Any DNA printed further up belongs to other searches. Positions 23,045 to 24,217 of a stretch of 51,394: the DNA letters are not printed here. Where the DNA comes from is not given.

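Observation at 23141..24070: Exact sigma-54 promoter in front of an RpoS-like sigma factor (possible RpoN-to-sigma cascade)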

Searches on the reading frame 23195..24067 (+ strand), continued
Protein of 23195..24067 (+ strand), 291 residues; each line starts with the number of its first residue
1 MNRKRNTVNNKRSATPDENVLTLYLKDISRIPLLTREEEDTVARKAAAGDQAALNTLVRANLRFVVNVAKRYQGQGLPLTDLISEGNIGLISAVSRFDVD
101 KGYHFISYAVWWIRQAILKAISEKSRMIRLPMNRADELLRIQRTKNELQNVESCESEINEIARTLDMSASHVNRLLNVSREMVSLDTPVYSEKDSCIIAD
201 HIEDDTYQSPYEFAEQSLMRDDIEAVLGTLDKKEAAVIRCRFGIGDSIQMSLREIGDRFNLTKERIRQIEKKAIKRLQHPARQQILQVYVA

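Call 68: find_homologous_proteins(query=P0132, max_evalue=1e-30)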
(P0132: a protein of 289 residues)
Query P0132 (289 aa): 6703 proteins with E <= 1e-30 among 8000 candidates; the best 120 are listed.
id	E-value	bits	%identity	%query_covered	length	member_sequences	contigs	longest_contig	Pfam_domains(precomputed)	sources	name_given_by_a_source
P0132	1.5e-182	623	100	100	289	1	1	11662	PF04545.23,PF00140.26,PF04542.21,PF04539.23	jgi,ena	-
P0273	2.4e-148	511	82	100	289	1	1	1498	PF04545.23,PF00140.26,PF04542.21,PF04539.23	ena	-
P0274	2.3e-144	498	81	100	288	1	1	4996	PF04545.23,PF00140.26,PF04542.21,PF04539.23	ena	-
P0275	6.8e-135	467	75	100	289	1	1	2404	PF04545.23,PF00140.26,PF04542.21,PF04539.23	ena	-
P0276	1.1e-100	354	57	100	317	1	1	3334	PF04545.23,PF00140.26,PF04542.21,PF04539.23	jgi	-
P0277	3.4e-98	346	56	97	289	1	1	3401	PF04545.23,PF00140.26,PF04542.21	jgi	-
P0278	1.2e-97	345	55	100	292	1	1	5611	PF04545.23,PF00140.26,PF04542.21,PF04539.23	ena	-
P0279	6.1e-96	339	55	95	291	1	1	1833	PF04545.23,PF00140.26,PF04542.21,PF04539.23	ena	-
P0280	8.4e-96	338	55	94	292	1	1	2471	PF04545.23,PF00140.26,PF04542.21,PF04539.23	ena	-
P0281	6.7e-95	336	56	95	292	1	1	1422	PF04545.23,PF00140.26,PF04542.21,PF04539.23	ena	-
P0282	7.7e-95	335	54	100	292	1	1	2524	PF04545.23,PF00140.26,PF04542.21,PF04539.23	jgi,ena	-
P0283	1.2e-94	335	53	100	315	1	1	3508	PF04545.23,PF00140.26,PF04542.21,PF04539.23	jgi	jgi:RNA polymerase primary sigma factor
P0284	3.3e-94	333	52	100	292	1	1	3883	PF04545.23,PF00140.26,PF04542.21,PF04539.23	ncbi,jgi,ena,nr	ncbi:MAG: RNA polymerase sigma factor RpoD/SigA [Treponema sp.]|nr:RNA polymerase sigma factor RpoD/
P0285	6.1e-94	332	54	100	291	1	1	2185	PF04545.23,PF00140.26,PF04542.21,PF04539.23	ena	-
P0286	6.8e-94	332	54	95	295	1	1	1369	PF04545.23,PF00140.26,PF04542.21,PF04539.23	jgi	jgi:RNA polymerase primary sigma factor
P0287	1.4e-93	331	53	100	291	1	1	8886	PF04545.23,PF00140.26,PF04542.21,PF04539.23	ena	-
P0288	3.4e-93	330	54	95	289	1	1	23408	PF04545.23,PF00140.26,PF04542.21,PF04539.23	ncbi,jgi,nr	ncbi:MAG: RNA polymerase sigma factor RpoD/SigA [Treponema sp.]|jgi:RNA polymerase primary sigma fac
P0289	3.7e-92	327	52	100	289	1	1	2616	PF04545.23,PF00140.26,PF04542.21,PF04539.23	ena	-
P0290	7.7e-92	325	53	100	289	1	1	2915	PF04545.23,PF00140.26,PF04542.21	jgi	jgi:RNA polymerase primary sigma factor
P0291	1.1e-91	325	53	100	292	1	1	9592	PF04545.23,PF00140.26,PF04542.21,PF04539.23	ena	-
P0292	1.7e-91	324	55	95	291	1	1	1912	PF04545.23,PF00140.26,PF04542.21,PF04539.23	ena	-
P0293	1.9e-91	324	56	100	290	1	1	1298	PF04545.23,PF00140.26,PF04542.21,PF04539.23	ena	-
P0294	5.9e-91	323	52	100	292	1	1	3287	PF04545.23,PF00140.26,PF04542.21,PF04539.23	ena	-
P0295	6.7e-91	322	51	100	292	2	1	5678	PF04545.23,PF00140.26,PF04542.21,PF04539.23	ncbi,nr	ncbi:MAG: RNA polymerase sigma factor RpoD/SigA [Treponema sp.]|nr:RNA polymerase sigma factor RpoD/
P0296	7.6e-91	322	54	95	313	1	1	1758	PF04545.23,PF00140.26,PF04542.21,PF04539.23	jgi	jgi:RNA polymerase primary sigma factor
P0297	1.1e-90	322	54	95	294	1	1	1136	PF04545.23,PF00140.26,PF04542.21,PF04539.23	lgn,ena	-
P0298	2.2e-90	321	53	100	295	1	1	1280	PF04545.23,PF00140.26,PF04542.21,PF04539.23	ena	-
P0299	2.4e-90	321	53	97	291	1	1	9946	PF04545.23,PF00140.26,PF04542.21,PF04539.23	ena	-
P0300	3.4e-89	317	51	100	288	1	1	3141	PF04545.23,PF00140.26,PF04542.21,PF04539.23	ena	-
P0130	5.6e-89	316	52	95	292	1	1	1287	PF04545.23,PF00140.26,PF04542.21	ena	-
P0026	6.2e-86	306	49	96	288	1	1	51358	PF04545.23,PF00140.26,PF04542.21,PF04539.23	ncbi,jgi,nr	ncbi:MAG: RNA polymerase sigma factor RpoD/SigA [Treponema sp.]|jgi:RNA polymerase primary sigma fac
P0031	1.4e-85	305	49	96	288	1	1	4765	PF04545.23,PF00140.26,PF04542.21,PF04539.23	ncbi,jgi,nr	ncbi:MAG: RNA polymerase sigma factor RpoD/SigA [Treponema sp.]|jgi:RNA polymerase primary sigma fac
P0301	2.0e-85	304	52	92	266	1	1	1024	PF04545.23,PF00140.26,PF04542.21,PF04539.23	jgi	jgi:RNA polymerase primary sigma factor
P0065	8.9e-85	302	49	95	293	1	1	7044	PF04545.23,PF00140.26,PF04542.21,PF04539.23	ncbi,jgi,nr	ncbi:MAG: RNA polymerase sigma factor RpoD/SigA [Spirochaetaceae bacterium]|jgi:RNA polymerase prima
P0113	1.2e-84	302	46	100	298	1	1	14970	PF04545.23,PF00140.26,PF04542.21,PF04539.23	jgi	jgi:RNA polymerase primary sigma factor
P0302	8.2e-84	299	48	95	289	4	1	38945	PF04545.23,PF00140.26,PF04542.21,PF04539.23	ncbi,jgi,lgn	jgi:RNA polymerase primary sigma factor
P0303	1.1e-83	299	48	100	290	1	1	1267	PF04545.23,PF00140.26,PF04542.21,PF04539.23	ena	-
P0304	2.1e-83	298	48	95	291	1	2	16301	PF04545.23,PF00140.26,PF04542.21,PF04539.23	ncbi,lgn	ncbi:MAG: RNA polymerase sigma factor RpoD/SigA [Spirochaetia bacterium]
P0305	8.4e-83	296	47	96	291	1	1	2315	PF04545.23,PF00140.26,PF04542.21,PF04539.23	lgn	-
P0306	8.8e-83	296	47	96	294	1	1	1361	PF04545.23,PF00140.26,PF04542.21,PF04539.23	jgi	jgi:RNA polymerase primary sigma factor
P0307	9.0e-83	296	47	96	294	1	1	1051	PF04545.23,PF00140.26,PF04542.21,PF04539.23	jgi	jgi:RNA polymerase primary sigma factor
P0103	1.0e-82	296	46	99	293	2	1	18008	PF04545.23,PF00140.26,PF04542.21,PF04539.23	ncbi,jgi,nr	ncbi:MAG: RNA polymerase sigma factor RpoD/SigA [Spirochaetaceae bacterium]|jgi:RNA polymerase prima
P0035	1.1e-82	295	48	95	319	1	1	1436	PF04545.23,PF00140.26,PF04542.21,PF04539.23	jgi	jgi:RNA polymerase primary sigma factor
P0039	1.3e-82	295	49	95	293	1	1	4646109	PF04545.23,PF00140.26,PF04542.21,PF04539.23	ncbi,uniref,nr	ncbi:sigma-70 family RNA polymerase sigma factor [Breznakiella homolactica]|uniref:RNA polymerase si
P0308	2.3e-82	294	47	100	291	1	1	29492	PF04545.23,PF00140.26,PF04542.21,PF04539.23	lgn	-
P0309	3.5e-82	294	48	95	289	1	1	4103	PF04545.23,PF00140.26,PF04542.21,PF04539.23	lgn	-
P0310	4.0e-82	294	47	99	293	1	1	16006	PF04545.23,PF00140.26,PF04542.21,PF04539.23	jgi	jgi:RNA polymerase primary sigma factor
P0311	6.1e-82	293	48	98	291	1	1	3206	PF04545.23,PF00140.26,PF04542.21,PF04539.23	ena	-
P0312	8.1e-82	293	48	95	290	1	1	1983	PF04545.23,PF00140.26,PF04542.21,PF04539.23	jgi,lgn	jgi:RNA polymerase primary sigma factor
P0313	9.8e-82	292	46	97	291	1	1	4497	PF04545.23,PF00140.26,PF04542.21,PF04539.23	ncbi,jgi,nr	ncbi:MAG: RNA polymerase sigma factor RpoD/SigA [Treponema sp.]|jgi:RNA polymerase primary sigma fac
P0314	1.2e-81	292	47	95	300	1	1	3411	PF04545.23,PF00140.26,PF04542.21,PF04539.23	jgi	-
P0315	1.4e-81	292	45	100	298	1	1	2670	PF04545.23,PF00140.26,PF04542.21,PF04539.23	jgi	jgi:RNA polymerase primary sigma factor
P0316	1.6e-81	292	48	95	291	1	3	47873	PF04545.23,PF00140.26,PF04542.21,PF04539.23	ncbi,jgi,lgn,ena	jgi:RNA polymerase primary sigma factor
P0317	1.8e-81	291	48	95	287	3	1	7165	PF04545.23,PF00140.26,PF04542.21,PF04539.23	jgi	jgi:RNA polymerase primary sigma factor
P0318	1.9e-81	291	47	98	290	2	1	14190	PF04545.23,PF00140.26,PF04542.21,PF04539.23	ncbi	-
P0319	1.9e-81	291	48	95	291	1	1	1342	PF04545.23,PF00140.26,PF04542.21,PF04539.23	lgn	-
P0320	2.1e-81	291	47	98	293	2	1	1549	PF04545.23,PF00140.26,PF04542.21,PF04539.23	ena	-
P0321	3.2e-81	291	49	95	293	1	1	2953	PF04545.23,PF00140.26,PF04542.21,PF04539.23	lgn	-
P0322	3.3e-81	291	48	95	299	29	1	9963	PF04545.23,PF00140.26,PF04542.21,PF04539.23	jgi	jgi:RNA polymerase primary sigma factor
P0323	5.3e-81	290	46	98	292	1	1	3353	PF04545.23,PF00140.26,PF04542.21,PF04539.23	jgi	jgi:RNA polymerase primary sigma factor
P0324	5.6e-81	290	48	98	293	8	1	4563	PF04545.23,PF00140.26,PF04542.21,PF04539.23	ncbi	ncbi:MAG: RNA polymerase sigma factor RpoD/SigA [Spirochaetaceae bacterium]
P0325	7.2e-81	290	48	95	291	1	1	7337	PF04545.23,PF00140.26,PF04542.21,PF04539.23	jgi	jgi:RNA polymerase primary sigma factor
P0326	7.4e-81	289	47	98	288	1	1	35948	PF04545.23,PF00140.26,PF04542.21,PF04539.23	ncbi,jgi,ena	jgi:RNA polymerase primary sigma factor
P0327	1.5e-80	288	48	96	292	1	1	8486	PF04545.23,PF00140.26,PF04542.21,PF04539.23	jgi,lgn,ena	-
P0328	1.9e-80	288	45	100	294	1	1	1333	PF04545.23,PF00140.26,PF04542.21,PF04539.23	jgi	jgi:RNA polymerase primary sigma factor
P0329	1.9e-80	288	47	100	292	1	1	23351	PF04545.23,PF00140.26,PF04542.21,PF04539.23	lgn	-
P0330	2.5e-80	288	48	95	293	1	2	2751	PF04545.23,PF00140.26,PF04542.21,PF04539.23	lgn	-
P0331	2.8e-80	288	47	95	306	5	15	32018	PF04545.23,PF00140.26,PF04542.21,PF04539.23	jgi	jgi:RNA polymerase primary sigma factor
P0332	2.8e-80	288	48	95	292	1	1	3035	PF04545.23,PF00140.26,PF04542.21,PF04539.23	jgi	jgi:RNA polymerase primary sigma factor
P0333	3.5e-80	287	48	100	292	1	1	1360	PF04545.23,PF00140.26,PF04542.21,PF04539.23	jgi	jgi:RNA polymerase primary sigma factor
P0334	3.8e-80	287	48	95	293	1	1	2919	PF04545.23,PF00140.26,PF04542.21,PF04539.23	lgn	-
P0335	3.9e-80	287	46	98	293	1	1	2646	PF04545.23,PF00140.26,PF04542.21,PF04539.23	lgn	-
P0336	4.4e-80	287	48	100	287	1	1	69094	PF04545.23,PF00140.26,PF04542.21,PF04539.23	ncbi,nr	ncbi:RNA polymerase subunit sigma [Treponema sp. J25]|nr:RNA polymerase subunit sigma [Treponema sp.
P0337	5.4e-80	287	47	98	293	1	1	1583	PF04545.23,PF00140.26,PF04542.21,PF04539.23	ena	-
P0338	6.6e-80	286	47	96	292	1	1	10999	PF04545.23,PF00140.26,PF04542.21,PF04539.23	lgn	-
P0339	8.7e-80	286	47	95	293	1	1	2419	PF04545.23,PF00140.26,PF04542.21,PF04539.23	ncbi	-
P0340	9.6e-80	286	46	98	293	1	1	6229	PF04545.23,PF00140.26,PF04542.21,PF04539.23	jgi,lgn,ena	-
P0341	1.2e-79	286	47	98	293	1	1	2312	PF04545.23,PF00140.26,PF04542.21,PF04539.23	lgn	-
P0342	1.3e-79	285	47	98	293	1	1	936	PF04545.23,PF00140.26,PF04542.21,PF04539.23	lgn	-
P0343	1.5e-79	285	46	99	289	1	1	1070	PF04545.23,PF00140.26,PF04542.21,PF04539.23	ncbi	-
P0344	1.8e-79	285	45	96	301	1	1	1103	PF04545.23,PF00140.26,PF04542.21,PF04539.23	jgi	jgi:RNA polymerase primary sigma factor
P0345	2.0e-79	285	47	98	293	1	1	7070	PF04545.23,PF00140.26,PF04542.21,PF04539.23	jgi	-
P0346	2.0e-79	285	47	95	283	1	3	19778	PF04545.23,PF00140.26,PF04542.21,PF04539.23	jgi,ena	-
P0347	2.3e-79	285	47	95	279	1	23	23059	PF04545.23,PF00140.26,PF04542.21,PF04539.23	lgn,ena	-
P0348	2.4e-79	285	45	96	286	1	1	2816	PF04545.23,PF00140.26,PF04542.21,PF04539.23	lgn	-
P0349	2.4e-79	285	48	97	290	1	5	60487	PF04545.23,PF00140.26,PF04542.21,PF04539.23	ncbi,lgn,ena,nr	ncbi:MAG: sigma-70 family RNA polymerase sigma factor [Spirochaetales bacterium]|nr:sigma-70 family 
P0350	2.5e-79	284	44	99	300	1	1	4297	PF04545.23,PF00140.26,PF04542.21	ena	-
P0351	2.7e-79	284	47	98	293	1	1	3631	PF04545.23,PF00140.26,PF04542.21,PF04539.23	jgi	-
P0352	3.0e-79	284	47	95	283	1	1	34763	PF04545.23,PF00140.26,PF04542.21,PF04539.23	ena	-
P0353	3.0e-79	284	47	98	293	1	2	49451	PF04545.23,PF00140.26,PF04542.21,PF04539.23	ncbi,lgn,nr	ncbi:MAG: RNA polymerase sigma factor RpoD/SigA [Spirochaetaceae bacterium]|nr:RNA polymerase sigma 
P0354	3.1e-79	284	46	95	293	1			PF04545.23,PF00140.26,PF04542.21,PF04539.23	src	-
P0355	3.2e-79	284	47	95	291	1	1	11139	PF04545.23,PF00140.26,PF04542.21,PF04539.23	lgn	-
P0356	3.3e-79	284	47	98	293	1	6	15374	PF04545.23,PF00140.26,PF04542.21,PF04539.23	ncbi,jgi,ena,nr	ncbi:MAG TPA: RNA polymerase sigma factor RpoD/SigA [Clostridia bacterium]|nr:RNA polymerase sigma f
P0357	3.3e-79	284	47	95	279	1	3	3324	PF04545.23,PF00140.26,PF04542.21,PF04539.23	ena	-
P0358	3.5e-79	284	45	99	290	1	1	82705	PF04545.23,PF00140.26,PF04542.21,PF04539.23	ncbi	-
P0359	4.0e-79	284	47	98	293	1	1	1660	PF04545.23,PF00140.26,PF04542.21,PF04539.23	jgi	-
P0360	4.5e-79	284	46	98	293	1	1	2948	PF04545.23,PF00140.26,PF04542.21,PF04539.23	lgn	-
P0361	4.6e-79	284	47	95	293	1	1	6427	PF04545.23,PF00140.26,PF04542.21,PF04539.23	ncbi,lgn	-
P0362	5.1e-79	283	47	98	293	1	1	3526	PF04545.23,PF00140.26,PF04542.21,PF04539.23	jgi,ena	-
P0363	6.1e-79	283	46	98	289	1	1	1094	PF04545.23,PF00140.26,PF04542.21,PF04539.23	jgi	jgi:RNA polymerase primary sigma factor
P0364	6.7e-79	283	46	95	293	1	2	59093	PF04545.23,PF00140.26,PF04542.21,PF04539.23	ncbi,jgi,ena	-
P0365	7.0e-79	283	45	100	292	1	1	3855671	PF04545.23,PF00140.26,PF04542.21,PF04539.23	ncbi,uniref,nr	ncbi:sigma-70 family RNA polymerase sigma factor [Leadbettera azotonutricia]|uniref:RNA polymerase s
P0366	8.2e-79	283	45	99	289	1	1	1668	PF04545.23,PF00140.26,PF04542.21,PF04539.23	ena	-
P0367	8.7e-79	283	47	95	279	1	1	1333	PF04545.23,PF00140.26,PF04542.21,PF04539.23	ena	-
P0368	8.7e-79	283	46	95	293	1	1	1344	PF04545.23,PF00140.26,PF04542.21,PF04539.23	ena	-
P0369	9.6e-79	283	48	96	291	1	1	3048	PF04545.23,PF00140.26,PF04542.21,PF04539.23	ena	-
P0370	1.1e-78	282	47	95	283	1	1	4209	PF04545.23,PF00140.26,PF04542.21,PF04539.23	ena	-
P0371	1.1e-78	282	48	97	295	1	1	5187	PF04545.23,PF00140.26,PF04542.21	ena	-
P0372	1.1e-78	282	47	95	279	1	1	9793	PF04545.23,PF00140.26,PF04542.21,PF04539.23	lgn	-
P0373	1.1e-78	282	44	98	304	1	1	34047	PF04545.23,PF00140.26,PF04542.21,PF04539.23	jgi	jgi:RNA polymerase primary sigma factor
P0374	1.2e-78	282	47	95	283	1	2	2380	PF04545.23,PF00140.26,PF04542.21,PF04539.23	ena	-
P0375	1.2e-78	282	47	95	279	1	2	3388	PF04545.23,PF00140.26,PF04542.21,PF04539.23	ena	-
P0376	1.4e-78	282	48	95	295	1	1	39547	PF04545.23,PF00140.26,PF04542.21,PF04539.23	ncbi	-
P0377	1.5e-78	282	47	95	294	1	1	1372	PF04545.23,PF00140.26,PF04542.21,PF04539.23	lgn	-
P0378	1.9e-78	282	46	95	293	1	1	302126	PF04545.23,PF00140.26,PF04542.21,PF04539.23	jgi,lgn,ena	-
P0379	2.8e-78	281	45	100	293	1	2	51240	PF04545.23,PF00140.26,PF04542.21,PF04539.23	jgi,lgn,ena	-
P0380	2.8e-78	281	45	98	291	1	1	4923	PF04545.23,PF00140.26,PF04542.21,PF04539.23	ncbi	-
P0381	3.1e-78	281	46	97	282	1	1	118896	PF04545.23,PF00140.26,PF04542.21,PF04539.23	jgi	-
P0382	3.2e-78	281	45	99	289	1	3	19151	PF04545.23,PF00140.26,PF04542.21,PF04539.23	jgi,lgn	jgi:RNA polymerase primary sigma factor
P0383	3.3e-78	281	45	99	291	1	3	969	PF04545.23,PF00140.26,PF04542.21,PF04539.23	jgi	-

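Call 69: find_encoding_contigs(protein=P0347, flank=1500, max_places=2)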
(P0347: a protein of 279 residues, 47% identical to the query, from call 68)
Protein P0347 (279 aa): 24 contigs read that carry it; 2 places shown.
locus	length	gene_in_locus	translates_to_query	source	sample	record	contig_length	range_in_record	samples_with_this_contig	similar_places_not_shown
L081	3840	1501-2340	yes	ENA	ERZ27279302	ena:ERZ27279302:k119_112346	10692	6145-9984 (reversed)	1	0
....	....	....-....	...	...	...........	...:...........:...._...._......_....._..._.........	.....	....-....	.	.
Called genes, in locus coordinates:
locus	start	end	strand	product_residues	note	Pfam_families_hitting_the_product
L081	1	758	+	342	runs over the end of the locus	-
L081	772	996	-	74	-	PF02229:PC4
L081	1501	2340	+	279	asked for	PF00140:Sigma70_r1_2, PF04542:Sigma70_r2, PF04539:Sigma70_r3, PF04545:Sigma70_r4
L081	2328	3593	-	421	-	PF01128:IspD, PF02542:YgbB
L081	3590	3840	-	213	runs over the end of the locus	PF02559:CarD_TRCF_RID, PF21095:CarD_C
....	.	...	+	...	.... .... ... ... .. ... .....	-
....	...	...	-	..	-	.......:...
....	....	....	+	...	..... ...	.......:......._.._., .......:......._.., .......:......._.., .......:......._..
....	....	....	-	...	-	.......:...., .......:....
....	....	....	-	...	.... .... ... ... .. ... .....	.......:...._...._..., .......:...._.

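Call 70: find_encoding_contigs(protein=P0352, flank=1500, max_places=2)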
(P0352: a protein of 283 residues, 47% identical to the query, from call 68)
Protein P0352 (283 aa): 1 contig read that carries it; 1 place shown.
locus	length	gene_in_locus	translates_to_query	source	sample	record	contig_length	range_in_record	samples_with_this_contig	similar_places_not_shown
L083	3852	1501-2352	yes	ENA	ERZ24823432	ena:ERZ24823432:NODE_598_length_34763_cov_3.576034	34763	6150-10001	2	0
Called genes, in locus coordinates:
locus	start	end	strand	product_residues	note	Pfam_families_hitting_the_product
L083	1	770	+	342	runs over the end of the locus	-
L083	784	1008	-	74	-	PF02229:PC4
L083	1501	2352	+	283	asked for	PF00140:Sigma70_r1_2, PF04542:Sigma70_r2, PF04539:Sigma70_r3, PF04545:Sigma70_r4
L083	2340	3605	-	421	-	PF01128:IspD, PF02542:YgbB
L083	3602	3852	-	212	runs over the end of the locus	PF02559:CarD_TRCF_RID, PF21095:CarD_C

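Call 71: find_encoding_contigs(protein=P0132, flank=1500, max_places=2)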
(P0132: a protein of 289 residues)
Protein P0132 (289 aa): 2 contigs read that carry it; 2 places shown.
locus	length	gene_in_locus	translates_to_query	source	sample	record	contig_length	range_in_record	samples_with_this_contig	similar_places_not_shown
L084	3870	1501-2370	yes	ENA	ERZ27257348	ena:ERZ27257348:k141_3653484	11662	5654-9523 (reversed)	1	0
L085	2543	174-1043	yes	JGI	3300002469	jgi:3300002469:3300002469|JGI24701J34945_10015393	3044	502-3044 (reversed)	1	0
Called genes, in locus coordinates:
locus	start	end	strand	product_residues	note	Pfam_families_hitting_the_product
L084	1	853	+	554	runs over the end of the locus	PF14559:TPR_19 (faint)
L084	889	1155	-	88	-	PF00166:Cpn10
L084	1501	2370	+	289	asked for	PF00140:Sigma70_r1_2, PF04542:Sigma70_r2, PF04539:Sigma70_r3, PF04545:Sigma70_r4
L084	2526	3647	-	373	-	PF00596:Aldolase_II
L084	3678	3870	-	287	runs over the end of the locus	PF02311:AraC_binding, PF07883:Cupin_2 (weak), PF00165:HTH_AraC (weak), PF12833:HTH_18, PF00165:HTH_AraC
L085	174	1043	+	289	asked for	PF00140:Sigma70_r1_2, PF04542:Sigma70_r2, PF04539:Sigma70_r3, PF04545:Sigma70_r4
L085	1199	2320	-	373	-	PF00596:Aldolase_II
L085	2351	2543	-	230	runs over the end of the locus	?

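Call 79: find_encoding_contigs(protein=P0039, flank=10000, max_places=1)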
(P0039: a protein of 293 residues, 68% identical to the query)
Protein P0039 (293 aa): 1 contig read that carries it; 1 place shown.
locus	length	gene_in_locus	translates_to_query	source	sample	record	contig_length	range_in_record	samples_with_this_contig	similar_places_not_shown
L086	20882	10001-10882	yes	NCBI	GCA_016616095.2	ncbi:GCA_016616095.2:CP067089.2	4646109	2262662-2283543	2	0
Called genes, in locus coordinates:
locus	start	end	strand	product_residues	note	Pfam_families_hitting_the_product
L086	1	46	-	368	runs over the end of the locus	PF00365:PFK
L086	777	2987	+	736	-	PF13200:DUF4015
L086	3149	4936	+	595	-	PF01411:tRNA-synt_2c, PF07973:tRNA_SAD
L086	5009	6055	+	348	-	PF13623:SurA_N_2, PF13624:SurA_N_3, PF09312:SurA_N (weak), PF13145:Rotamase_2, PF13616:Rotamase_3, PF00639:Rotamase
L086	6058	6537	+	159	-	PF01029:NusB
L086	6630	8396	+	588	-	-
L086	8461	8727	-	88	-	PF00166:Cpn10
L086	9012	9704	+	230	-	PF02810:SEC-C (weak)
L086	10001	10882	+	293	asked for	PF00140:Sigma70_r1_2, PF04542:Sigma70_r2, PF04539:Sigma70_r3, PF04545:Sigma70_r4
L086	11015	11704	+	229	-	PF00702:Hydrolase, PF13419:HAD_2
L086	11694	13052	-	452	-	PF01554:MatE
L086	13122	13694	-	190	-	-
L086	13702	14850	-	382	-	PF02746:MR_MLE_N, PF13378:MR_MLE_C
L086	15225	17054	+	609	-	PF00587:tRNA-synt_2b, PF04073:tRNA_edit, PF03129:HGTP_anticodon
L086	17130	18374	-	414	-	PF07690:MFS_1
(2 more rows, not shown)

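Call 80: find_encoding_contigs(protein=P0365, flank=10000, max_places=1)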
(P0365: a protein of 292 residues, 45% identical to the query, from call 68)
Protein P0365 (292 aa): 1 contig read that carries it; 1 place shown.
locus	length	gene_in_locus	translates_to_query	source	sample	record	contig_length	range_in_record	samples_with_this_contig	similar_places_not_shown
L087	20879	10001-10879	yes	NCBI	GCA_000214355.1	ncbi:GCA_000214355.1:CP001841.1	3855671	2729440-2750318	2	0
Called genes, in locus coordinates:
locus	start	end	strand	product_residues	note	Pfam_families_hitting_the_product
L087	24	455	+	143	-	-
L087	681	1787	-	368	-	PF00365:PFK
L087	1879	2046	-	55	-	-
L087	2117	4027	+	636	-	PF13200:DUF4015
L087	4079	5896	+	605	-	PF01411:tRNA-synt_2c, PF07973:tRNA_SAD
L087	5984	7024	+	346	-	PF13623:SurA_N_2 (weak), PF13624:SurA_N_3, PF09312:SurA_N (weak), PF13145:Rotamase_2, PF13616:Rotamase_3, PF00639:Rotamase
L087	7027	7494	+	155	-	PF01029:NusB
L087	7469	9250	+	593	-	PF14559:TPR_19 (faint), PF07719:TPR_2 (faint), PF00515:TPR_1 (faint), PF13181:TPR_8 (faint), PF13432:TPR_16 (weak)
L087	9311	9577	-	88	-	PF00166:Cpn10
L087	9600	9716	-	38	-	-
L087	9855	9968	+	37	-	-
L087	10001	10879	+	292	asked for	PF00140:Sigma70_r1_2, PF04542:Sigma70_r2, PF04539:Sigma70_r3, PF04545:Sigma70_r4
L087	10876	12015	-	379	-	PF00596:Aldolase_II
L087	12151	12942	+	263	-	PF08220:HTH_DeoR, PF08279:HTH_11 (weak), PF00455:DeoRC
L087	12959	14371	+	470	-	PF00364:Biotin_lipoyl, PF02817:E3_binding, PF00198:2-oxoacid_dh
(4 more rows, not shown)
